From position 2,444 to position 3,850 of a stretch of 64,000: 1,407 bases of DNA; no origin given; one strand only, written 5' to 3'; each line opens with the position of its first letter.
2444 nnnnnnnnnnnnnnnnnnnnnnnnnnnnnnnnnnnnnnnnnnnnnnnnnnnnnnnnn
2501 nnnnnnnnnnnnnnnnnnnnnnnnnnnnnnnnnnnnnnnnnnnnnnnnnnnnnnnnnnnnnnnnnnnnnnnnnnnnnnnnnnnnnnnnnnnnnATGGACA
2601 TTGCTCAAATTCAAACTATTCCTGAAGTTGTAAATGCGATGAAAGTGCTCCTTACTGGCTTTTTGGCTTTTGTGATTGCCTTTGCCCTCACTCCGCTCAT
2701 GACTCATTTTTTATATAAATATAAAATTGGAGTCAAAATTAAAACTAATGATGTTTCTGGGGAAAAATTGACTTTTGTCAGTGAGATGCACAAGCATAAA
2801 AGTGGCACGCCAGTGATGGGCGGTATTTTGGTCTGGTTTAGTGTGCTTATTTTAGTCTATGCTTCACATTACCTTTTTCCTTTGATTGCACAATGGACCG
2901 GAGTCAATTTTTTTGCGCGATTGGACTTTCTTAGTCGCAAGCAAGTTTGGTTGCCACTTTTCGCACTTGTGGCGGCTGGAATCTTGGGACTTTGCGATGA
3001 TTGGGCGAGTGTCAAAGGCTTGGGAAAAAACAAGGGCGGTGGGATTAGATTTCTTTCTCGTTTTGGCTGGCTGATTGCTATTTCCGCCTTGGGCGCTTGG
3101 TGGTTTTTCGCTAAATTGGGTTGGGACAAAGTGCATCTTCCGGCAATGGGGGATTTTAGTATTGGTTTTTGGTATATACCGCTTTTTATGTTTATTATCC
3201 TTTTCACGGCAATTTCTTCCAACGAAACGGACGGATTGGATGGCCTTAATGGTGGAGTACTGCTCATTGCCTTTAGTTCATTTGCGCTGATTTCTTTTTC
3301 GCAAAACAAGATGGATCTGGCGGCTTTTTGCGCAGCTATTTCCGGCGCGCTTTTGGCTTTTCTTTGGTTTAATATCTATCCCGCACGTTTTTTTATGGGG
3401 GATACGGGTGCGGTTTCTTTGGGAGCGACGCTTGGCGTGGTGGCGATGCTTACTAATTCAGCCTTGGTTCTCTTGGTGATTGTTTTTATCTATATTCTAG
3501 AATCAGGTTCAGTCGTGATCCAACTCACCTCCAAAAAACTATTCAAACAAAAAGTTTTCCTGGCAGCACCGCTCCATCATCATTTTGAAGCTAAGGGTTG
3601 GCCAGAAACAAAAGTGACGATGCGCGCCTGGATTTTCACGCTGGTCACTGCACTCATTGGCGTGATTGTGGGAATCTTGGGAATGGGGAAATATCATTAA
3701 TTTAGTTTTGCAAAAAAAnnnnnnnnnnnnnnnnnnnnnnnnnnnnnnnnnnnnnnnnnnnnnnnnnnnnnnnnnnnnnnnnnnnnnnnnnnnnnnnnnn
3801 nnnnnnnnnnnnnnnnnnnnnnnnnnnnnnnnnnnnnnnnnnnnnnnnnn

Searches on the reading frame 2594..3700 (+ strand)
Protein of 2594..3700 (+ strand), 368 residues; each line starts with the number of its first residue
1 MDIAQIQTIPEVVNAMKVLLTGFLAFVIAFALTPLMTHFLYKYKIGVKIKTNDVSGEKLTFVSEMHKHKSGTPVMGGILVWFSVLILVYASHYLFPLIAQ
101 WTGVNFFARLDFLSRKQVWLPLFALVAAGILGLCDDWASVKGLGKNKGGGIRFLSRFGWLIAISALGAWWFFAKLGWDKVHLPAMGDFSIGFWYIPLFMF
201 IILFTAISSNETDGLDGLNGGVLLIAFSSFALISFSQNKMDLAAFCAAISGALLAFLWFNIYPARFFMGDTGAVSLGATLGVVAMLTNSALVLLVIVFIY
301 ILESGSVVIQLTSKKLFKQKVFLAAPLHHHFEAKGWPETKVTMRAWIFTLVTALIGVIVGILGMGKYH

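Call 10: search_protein_families(library=pfam, proteins=[window:2594-3700:+])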
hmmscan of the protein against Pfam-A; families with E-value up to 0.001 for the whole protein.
window:2594-3700:+ (368 aa): 1 family
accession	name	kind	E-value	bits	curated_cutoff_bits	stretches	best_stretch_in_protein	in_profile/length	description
PF00953.26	Glycos_transf_4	-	9.2e-28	97.7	27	1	120-286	3-158/160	Glycosyl transferase family 4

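Call 53: find_homologous_proteins(query=window:2594-3700:+, max_evalue=1e-60)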
Query window:2594-3700:+ (368 aa): 7626 proteins with E <= 1e-60 among 8000 candidates; the best 120 are listed.
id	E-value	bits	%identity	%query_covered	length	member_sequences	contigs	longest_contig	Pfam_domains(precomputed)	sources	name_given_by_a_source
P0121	9.5e-238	807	100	100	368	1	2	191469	PF00953.27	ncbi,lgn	ncbi:MAG: phospho-N-acetylmuramoyl-pentapeptide-transferase [Candidatus Moraniibacteriota bacterium]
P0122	2.0e-237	806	100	100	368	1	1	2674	PF00953.27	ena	-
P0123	1.1e-226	770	94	100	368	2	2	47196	PF00953.27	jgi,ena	jgi:phospho-N-acetylmuramoyl-pentapeptide-transferase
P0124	1.5e-224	763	92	100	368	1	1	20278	PF00953.27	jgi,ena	-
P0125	1.4e-222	757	91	100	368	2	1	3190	PF00953.27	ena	-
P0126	5.3e-212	722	87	100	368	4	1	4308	PF00953.27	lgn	-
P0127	1.4e-210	717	85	100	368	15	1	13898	PF00953.27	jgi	jgi:phospho-N-acetylmuramoyl-pentapeptide-transferase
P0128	1.5e-210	717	86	100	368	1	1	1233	PF00953.27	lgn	-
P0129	2.8e-210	716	86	99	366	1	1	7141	PF00953.27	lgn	-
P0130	4.9e-210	716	85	100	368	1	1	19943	PF00953.27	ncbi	-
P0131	7.7e-210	715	84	100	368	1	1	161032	PF00953.27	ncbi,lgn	-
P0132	1.1e-209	714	85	99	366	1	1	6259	PF00953.27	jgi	jgi:phospho-N-acetylmuramoyl-pentapeptide-transferase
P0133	3.4e-209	713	84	100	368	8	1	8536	PF00953.27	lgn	-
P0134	3.4e-209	713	85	100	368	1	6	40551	PF00953.27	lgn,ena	-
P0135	4.8e-209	712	85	100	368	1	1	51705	PF00953.27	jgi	-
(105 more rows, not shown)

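Call 54: find_encoding_contigs(protein=P0123, flank=3500, max_places=2)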
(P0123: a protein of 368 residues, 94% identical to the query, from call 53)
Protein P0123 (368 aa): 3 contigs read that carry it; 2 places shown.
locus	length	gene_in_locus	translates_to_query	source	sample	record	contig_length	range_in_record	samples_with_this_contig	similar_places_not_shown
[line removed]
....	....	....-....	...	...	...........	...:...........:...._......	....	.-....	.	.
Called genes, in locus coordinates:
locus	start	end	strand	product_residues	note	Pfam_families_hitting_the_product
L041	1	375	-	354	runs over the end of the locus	PF03462:PCRF, PF00472:RF-1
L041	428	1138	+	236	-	PF02616:SMC_ScpA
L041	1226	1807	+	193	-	PF04079:SMC_ScpB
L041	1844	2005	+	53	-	-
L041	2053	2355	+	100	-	-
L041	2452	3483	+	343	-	PF00768:Peptidase_S11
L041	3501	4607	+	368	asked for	PF00953:Glycos_transf_4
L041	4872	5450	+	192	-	-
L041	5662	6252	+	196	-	-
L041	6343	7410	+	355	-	PF02675:AdoMet_dc, PF08242:Methyltransf_12 (faint), PF17284:Spermine_synt_N, PF05175:MTS (weak), PF01564:Spermine_synth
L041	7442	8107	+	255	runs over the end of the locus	-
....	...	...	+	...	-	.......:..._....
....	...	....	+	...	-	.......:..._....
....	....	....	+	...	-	-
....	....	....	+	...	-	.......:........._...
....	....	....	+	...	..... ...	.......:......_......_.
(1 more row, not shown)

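Call 55: find_encoding_contigs(protein=P0124, flank=3500, max_places=1)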
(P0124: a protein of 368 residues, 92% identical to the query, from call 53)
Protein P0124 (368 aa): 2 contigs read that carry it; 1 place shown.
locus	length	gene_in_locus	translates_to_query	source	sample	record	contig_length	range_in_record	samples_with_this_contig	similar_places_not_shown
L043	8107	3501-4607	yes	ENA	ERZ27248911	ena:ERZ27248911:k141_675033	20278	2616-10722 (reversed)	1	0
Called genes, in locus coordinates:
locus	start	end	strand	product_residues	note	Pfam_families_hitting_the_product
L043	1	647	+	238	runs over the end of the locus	-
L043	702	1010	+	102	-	PF00829:Ribosomal_L21p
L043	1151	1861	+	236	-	PF02616:SMC_ScpA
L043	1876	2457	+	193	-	PF04079:SMC_ScpB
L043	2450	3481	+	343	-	PF00768:Peptidase_S11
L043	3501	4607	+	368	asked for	PF00953:Glycos_transf_4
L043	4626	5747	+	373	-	PF13439:Glyco_transf_4, PF20706:GT4-conflict, PF00534:Glycos_transf_1, PF13692:Glyco_trans_1_4, PF13524:Glyco_trans_1_2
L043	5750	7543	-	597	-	-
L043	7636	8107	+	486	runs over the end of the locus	PF13196:DUF4012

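Call 56: find_encoding_contigs(protein=P0131, flank=3500, max_places=1)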
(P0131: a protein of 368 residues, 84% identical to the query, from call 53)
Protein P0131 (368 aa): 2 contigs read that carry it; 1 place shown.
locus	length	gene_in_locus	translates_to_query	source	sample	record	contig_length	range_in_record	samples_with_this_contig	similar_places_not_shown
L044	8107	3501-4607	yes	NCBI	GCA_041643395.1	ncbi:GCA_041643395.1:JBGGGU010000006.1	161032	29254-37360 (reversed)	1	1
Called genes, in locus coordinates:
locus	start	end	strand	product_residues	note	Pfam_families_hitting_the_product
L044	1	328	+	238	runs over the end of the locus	PF02616:SMC_ScpA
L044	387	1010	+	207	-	-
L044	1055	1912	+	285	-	PF02498:Bro-N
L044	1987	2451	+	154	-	PF04079:SMC_ScpB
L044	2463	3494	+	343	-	PF00768:Peptidase_S11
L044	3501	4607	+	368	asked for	PF00953:Glycos_transf_4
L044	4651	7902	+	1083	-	PF02450:LCAT, PF24096:DUF7379 (weak)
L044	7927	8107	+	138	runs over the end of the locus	-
